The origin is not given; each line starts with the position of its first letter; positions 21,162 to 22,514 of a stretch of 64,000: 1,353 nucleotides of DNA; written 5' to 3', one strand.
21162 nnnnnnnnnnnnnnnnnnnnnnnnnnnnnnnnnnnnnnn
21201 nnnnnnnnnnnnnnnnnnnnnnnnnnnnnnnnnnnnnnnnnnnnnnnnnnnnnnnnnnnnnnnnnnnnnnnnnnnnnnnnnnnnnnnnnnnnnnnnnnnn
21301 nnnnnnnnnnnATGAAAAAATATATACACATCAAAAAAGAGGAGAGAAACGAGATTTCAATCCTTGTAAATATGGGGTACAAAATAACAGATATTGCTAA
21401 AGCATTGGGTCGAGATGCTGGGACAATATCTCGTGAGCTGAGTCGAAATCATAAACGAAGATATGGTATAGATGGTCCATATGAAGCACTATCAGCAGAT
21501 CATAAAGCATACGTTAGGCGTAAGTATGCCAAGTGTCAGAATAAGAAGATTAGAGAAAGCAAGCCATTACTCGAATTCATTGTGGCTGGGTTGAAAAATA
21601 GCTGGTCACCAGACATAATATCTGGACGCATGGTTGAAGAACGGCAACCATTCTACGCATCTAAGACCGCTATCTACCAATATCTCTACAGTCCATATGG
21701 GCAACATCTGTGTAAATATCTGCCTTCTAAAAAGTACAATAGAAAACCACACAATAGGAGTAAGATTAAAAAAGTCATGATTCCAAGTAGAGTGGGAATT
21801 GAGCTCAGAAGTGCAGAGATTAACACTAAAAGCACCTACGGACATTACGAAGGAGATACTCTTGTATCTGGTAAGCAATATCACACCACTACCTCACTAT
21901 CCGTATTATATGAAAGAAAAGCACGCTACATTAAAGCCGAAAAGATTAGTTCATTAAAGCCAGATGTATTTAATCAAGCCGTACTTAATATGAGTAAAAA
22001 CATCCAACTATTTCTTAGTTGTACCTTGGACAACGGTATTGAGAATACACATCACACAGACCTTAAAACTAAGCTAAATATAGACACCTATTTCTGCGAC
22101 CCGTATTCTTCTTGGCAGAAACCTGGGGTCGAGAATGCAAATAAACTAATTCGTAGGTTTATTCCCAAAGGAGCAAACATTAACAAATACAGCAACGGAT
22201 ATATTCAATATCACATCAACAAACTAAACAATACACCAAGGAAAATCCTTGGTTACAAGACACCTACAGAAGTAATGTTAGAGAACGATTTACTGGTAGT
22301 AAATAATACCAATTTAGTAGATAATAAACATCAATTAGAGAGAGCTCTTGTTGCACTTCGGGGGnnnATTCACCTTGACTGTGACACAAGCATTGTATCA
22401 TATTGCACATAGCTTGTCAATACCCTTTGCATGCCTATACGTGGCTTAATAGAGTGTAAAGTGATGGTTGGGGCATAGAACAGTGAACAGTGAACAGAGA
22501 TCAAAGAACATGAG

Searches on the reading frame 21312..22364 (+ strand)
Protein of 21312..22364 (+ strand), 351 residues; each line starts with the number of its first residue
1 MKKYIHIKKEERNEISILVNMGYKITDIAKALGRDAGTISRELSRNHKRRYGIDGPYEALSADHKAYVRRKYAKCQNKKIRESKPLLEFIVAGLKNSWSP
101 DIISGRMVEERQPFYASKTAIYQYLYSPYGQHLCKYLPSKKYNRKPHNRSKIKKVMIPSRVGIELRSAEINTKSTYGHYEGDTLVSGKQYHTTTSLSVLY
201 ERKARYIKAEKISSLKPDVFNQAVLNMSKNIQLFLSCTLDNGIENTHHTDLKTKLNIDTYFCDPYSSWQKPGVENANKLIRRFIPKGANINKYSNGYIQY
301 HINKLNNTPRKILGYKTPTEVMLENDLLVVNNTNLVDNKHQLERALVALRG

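Call 14: search_protein_families(library=pfam, proteins=[window:21312-22364:+], max_evalue=0.001)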
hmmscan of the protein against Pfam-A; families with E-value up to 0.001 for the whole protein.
window:21312-22364:+ (351 aa): 1 family
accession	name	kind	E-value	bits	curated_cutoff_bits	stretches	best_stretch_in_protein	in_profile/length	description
PF13936.12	HTH_38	-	9e-12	45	27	1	3-46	1-44/44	Helix-turn-helix domain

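Call 65: search_protein_families(library=ncbifam, proteins=[window:21312-22364:+], max_evalue=0.001)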
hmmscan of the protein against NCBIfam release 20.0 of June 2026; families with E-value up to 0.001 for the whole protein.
window:21312-22364:+ (351 aa): 2 families
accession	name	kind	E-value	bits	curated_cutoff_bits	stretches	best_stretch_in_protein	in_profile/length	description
NF033563.0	transpos_IS30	equivalog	2.2e-62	211.2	80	1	38-311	2-267/267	IS30 family transposase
NF033546.1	transpos_IS21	equivalog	2.4e-05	24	160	0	245-321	202-281/294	IS21 family transposase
